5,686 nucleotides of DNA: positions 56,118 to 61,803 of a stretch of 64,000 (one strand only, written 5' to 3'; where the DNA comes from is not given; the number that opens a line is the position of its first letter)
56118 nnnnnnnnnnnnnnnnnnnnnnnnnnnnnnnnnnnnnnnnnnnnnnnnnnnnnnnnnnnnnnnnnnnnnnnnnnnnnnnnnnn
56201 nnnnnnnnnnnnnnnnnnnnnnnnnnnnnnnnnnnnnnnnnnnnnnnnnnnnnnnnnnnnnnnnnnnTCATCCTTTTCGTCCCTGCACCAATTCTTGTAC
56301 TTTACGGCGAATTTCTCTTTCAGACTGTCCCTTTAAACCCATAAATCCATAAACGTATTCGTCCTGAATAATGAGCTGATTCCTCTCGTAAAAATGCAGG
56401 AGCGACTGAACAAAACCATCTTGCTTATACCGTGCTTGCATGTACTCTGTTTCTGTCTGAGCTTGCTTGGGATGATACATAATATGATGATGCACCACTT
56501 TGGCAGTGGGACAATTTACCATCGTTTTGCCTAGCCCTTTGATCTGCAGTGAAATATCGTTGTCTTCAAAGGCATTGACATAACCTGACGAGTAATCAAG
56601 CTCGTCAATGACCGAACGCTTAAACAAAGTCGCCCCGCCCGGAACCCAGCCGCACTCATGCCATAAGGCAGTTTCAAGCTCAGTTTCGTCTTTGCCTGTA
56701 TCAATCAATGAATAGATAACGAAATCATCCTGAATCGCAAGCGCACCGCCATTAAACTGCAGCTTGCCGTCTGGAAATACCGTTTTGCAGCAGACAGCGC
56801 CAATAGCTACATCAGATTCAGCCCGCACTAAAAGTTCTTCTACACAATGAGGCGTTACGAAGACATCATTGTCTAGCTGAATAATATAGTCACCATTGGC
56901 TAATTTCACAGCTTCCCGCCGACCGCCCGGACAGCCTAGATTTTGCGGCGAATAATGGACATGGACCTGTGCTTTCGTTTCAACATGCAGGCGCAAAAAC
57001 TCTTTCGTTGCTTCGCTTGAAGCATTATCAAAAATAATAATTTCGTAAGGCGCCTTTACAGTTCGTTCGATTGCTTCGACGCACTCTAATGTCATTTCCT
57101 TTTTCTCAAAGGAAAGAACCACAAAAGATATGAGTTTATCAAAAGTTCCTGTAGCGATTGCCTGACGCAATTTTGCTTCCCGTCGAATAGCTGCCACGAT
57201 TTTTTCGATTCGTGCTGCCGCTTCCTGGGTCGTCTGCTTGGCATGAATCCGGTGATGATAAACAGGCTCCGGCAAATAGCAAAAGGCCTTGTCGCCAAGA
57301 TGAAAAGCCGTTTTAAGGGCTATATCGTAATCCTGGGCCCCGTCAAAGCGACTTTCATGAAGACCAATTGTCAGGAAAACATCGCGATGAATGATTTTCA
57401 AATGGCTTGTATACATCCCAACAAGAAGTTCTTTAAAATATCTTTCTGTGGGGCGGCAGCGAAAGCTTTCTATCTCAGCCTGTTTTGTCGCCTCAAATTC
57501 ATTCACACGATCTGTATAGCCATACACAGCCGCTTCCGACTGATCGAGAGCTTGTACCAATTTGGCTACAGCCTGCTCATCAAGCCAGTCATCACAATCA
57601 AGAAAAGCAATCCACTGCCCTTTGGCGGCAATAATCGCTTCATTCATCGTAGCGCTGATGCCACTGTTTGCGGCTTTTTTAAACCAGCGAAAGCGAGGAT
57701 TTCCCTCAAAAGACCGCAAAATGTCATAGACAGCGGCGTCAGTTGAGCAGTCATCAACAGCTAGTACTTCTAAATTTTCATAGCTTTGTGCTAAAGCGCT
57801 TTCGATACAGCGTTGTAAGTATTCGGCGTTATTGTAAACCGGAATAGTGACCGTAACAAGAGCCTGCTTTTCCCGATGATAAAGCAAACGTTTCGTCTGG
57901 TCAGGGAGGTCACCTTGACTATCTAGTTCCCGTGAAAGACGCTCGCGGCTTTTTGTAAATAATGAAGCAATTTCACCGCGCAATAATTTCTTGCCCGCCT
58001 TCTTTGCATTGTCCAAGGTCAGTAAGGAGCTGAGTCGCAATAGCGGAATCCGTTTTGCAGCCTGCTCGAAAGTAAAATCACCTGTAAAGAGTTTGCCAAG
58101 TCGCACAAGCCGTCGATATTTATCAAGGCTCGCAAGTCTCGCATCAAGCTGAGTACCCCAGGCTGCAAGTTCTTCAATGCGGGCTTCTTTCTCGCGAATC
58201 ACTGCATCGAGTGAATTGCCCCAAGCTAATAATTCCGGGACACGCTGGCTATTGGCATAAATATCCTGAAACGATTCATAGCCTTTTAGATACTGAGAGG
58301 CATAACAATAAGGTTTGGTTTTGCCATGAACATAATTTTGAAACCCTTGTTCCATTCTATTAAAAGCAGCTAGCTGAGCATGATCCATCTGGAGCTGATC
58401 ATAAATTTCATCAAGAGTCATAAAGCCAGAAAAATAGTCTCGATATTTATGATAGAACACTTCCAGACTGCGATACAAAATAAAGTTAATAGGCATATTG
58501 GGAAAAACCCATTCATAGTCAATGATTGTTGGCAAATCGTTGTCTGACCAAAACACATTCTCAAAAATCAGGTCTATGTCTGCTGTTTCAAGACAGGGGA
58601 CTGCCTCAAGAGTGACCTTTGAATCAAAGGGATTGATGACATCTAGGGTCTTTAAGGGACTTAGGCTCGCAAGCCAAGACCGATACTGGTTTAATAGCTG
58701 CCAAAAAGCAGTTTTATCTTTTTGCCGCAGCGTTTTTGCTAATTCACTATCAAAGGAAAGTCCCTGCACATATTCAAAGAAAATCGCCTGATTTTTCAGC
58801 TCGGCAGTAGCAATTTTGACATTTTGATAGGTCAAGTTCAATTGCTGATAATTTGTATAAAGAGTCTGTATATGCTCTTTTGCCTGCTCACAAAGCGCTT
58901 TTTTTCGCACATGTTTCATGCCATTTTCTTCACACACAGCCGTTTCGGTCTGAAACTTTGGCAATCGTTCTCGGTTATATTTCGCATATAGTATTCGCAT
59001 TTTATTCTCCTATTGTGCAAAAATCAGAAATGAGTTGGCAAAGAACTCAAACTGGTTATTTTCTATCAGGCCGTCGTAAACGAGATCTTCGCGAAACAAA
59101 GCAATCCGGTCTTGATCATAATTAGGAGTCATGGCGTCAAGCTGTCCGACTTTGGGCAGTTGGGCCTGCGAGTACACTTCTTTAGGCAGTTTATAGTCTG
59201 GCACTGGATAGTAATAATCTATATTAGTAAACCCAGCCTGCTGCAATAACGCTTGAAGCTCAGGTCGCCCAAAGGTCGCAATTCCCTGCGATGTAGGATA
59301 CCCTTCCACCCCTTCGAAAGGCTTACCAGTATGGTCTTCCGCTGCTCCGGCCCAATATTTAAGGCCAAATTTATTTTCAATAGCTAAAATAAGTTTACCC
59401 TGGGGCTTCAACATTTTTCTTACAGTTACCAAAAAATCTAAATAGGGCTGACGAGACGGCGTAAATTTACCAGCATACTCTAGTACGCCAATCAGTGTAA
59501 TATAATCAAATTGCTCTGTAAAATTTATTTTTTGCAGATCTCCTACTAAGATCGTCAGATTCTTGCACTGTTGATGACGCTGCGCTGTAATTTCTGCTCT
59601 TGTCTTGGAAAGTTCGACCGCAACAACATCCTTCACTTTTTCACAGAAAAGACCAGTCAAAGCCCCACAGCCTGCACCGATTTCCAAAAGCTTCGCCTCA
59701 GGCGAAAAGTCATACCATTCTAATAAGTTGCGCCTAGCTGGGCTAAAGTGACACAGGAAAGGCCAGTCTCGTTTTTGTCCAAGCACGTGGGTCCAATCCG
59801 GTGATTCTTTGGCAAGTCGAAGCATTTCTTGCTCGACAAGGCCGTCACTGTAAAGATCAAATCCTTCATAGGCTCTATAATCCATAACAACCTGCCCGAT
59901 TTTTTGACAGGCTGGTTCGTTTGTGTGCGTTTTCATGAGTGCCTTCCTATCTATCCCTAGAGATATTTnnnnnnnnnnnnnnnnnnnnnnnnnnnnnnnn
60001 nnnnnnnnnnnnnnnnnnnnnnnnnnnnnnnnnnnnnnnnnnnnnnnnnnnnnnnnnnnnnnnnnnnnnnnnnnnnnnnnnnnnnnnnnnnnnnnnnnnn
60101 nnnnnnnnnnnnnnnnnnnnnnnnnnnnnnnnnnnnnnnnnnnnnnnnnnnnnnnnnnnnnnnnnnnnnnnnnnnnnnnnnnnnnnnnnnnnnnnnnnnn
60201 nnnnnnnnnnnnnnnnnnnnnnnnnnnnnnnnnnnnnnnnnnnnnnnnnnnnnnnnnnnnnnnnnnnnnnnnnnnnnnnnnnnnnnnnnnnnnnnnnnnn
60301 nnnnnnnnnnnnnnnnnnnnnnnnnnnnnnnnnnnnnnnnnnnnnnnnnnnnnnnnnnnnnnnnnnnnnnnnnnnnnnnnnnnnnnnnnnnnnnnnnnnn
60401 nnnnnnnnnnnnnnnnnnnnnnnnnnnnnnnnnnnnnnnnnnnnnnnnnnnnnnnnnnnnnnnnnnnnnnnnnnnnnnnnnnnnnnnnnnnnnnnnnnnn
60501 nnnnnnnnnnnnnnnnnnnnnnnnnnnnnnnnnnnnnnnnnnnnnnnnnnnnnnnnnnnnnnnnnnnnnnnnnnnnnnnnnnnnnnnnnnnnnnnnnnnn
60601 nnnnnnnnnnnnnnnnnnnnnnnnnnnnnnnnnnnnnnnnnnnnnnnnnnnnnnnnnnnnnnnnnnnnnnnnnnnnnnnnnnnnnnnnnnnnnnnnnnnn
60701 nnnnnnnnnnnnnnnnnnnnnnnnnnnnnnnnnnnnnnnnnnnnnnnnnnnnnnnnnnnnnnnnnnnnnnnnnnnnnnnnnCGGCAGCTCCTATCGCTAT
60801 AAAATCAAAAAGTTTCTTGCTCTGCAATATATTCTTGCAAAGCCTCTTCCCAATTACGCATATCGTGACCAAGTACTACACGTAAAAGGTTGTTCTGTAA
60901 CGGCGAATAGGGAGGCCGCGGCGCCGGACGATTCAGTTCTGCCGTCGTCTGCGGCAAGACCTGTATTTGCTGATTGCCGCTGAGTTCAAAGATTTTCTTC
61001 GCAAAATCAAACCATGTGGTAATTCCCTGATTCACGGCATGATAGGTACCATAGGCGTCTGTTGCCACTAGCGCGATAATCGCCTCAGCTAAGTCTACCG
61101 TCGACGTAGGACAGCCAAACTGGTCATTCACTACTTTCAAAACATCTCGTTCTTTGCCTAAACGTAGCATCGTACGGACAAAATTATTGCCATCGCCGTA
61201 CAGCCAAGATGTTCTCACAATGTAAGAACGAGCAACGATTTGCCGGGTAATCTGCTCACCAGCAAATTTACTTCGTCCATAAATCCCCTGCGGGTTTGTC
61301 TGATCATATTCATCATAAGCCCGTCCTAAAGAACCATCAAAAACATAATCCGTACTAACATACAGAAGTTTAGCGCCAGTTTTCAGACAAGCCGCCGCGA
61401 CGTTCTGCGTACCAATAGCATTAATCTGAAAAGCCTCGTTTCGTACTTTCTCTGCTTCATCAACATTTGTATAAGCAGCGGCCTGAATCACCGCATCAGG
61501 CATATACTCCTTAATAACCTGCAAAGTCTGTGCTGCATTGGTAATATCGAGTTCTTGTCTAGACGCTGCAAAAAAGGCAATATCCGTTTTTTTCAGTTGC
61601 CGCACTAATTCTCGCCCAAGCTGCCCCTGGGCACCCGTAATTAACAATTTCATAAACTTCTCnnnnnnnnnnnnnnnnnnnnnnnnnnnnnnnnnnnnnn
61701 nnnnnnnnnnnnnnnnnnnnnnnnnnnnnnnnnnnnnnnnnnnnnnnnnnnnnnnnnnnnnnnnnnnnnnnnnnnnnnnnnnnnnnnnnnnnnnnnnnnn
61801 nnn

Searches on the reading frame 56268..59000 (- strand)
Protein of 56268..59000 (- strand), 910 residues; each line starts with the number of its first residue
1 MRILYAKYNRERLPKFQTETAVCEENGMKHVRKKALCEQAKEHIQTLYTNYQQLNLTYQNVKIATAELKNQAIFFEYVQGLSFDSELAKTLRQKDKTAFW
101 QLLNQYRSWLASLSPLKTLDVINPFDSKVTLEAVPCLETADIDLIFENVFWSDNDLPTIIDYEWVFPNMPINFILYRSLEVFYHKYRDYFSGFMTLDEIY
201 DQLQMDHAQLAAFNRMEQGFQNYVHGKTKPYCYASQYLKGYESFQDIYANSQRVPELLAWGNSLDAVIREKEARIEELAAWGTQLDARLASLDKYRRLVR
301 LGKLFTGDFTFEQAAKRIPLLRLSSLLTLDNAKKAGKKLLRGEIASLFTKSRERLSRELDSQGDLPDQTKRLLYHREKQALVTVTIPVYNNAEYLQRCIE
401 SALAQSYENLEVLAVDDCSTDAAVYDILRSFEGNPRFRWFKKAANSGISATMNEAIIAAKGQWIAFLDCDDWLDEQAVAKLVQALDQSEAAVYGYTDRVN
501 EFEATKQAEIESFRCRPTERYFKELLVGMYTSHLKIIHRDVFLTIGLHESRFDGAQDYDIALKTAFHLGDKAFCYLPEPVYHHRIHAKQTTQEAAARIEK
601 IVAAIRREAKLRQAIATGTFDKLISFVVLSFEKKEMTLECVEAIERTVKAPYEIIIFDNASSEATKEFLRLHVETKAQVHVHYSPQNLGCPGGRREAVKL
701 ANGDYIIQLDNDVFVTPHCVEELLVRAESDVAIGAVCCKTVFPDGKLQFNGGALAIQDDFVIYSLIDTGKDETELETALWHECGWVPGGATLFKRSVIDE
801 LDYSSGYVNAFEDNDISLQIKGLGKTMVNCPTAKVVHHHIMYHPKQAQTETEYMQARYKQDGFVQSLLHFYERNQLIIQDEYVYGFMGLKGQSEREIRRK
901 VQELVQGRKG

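Call 10: search_protein_families(library=pfam, proteins=[window:56268-59000:-], max_evalue=0.001)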
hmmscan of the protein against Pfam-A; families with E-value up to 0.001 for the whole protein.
window:56268-59000:- (910 aa): 5 families
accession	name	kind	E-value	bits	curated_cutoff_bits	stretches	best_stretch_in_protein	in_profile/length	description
PF00535.33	Glycos_transf_2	-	1.2e-53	181.9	23.3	2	383-542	1-164/168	Glycosyl transferase family 2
PF13641.12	Glyco_tranf_2_3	-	1.6e-19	71.3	27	2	382-502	3-128/230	Glycosyltransferase like family 2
PF10111.15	Glyco_tranf_2_2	-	2.8e-10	40.6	27.3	1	383-563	1-198/276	Glycosyltransferase like family 2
PF13632.12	Glyco_trans_2_3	-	7e-05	23.2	27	0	463-564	1-106/198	Glycosyl transferase family group 2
PF13704.12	Glyco_tranf_2_4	-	0.00014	22.7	27.5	0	390-474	2-85/98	Glycosyl transferase family 2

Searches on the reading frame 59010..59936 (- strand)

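Call 10: search_protein_families(library=pfam, proteins=[window:59010-59936:-], max_evalue=0.001)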
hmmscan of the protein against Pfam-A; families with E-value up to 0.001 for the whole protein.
window:59010-59936:- (308 aa): 9 families
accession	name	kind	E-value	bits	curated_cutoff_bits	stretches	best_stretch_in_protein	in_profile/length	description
PF08242.18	Methyltransf_12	-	7e-11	43.2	30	1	84-182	1-98/98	Methyltransferase domain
PF08241.18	Methyltransf_11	-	8.6e-11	42.8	21.2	1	84-184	1-95/95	Methyltransferase domain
PF13489.12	Methyltransf_23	-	2.6e-10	40.7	27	1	77-239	20-162/164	Methyltransferase domain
PF13649.12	Methyltransf_25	-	1.4e-09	39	27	1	84-180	2-97/97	Methyltransferase domain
PF00398.26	RrnaAD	-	1.5e-07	31.2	24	1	76-143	27-94/263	Ribosomal RNA adenine dimethylase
PF02353.26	CMAS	-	1.7e-06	28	27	1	71-184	54-164/273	Mycolic acid cyclopropane synthetase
PF05401.17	NodS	-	2.5e-06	27.9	24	1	81-185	45-145/201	Nodulation protein S (NodS)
PF05219.18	DREV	-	0.00022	20.9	26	1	80-186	95-188/265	DREV methyltransferase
PF01135.25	PCMT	-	0.00044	20.5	20.3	1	71-133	65-132/210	Protein-L-isoaspartate(D-aspartate) O-methyltransferase (PCMT)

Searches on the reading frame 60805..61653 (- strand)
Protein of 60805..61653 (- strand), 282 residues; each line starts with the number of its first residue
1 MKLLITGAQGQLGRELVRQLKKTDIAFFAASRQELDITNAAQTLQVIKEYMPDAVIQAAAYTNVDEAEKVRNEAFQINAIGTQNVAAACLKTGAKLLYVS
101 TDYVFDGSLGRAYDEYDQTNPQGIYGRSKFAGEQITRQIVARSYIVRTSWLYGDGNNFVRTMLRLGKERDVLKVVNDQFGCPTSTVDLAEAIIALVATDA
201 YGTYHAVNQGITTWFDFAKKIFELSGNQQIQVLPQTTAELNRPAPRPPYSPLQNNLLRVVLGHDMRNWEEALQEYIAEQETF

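Call 10: search_protein_families(library=pfam, proteins=[window:60805-61653:-], max_evalue=0.001)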
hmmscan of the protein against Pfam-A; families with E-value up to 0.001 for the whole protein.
window:60805-61653:- (282 aa): 8 families
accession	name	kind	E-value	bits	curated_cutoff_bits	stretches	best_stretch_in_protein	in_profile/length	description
PF04321.23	RmlD_sub_bind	-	6.3e-104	347.5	27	1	1-279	1-285/287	RmlD substrate binding domain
PF01370.27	Epimerase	-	5.3e-28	98.5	20.9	1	4-162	2-185/240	NAD dependent epimerase/dehydratase family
PF16363.11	GDP_Man_Dehyd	-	2e-14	54.2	27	1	34-140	58-168/332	GDP-mannose 4,6 dehydratase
PF02719.21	Polysacc_synt_2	-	2.5e-13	50.3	20.2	1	36-103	62-130/293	Polysaccharide biosynthesis protein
PF07993.18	NAD_binding_4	-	5.2e-09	36.1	20.1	1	53-153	90-209/258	Male sterility protein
PF01073.25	3Beta_HSD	-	5.7e-09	35.8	22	1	32-138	49-159/280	3-beta hydroxysteroid dehydrogenase/isomerase family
PF13460.12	NAD_binding_10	-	2.6e-06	27.9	27.2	1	7-162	1-157/184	NAD(P)H-binding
PF00106.31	adh_short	-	0.00075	19.5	26.6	0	4-72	4-69/195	short chain dehydrogenase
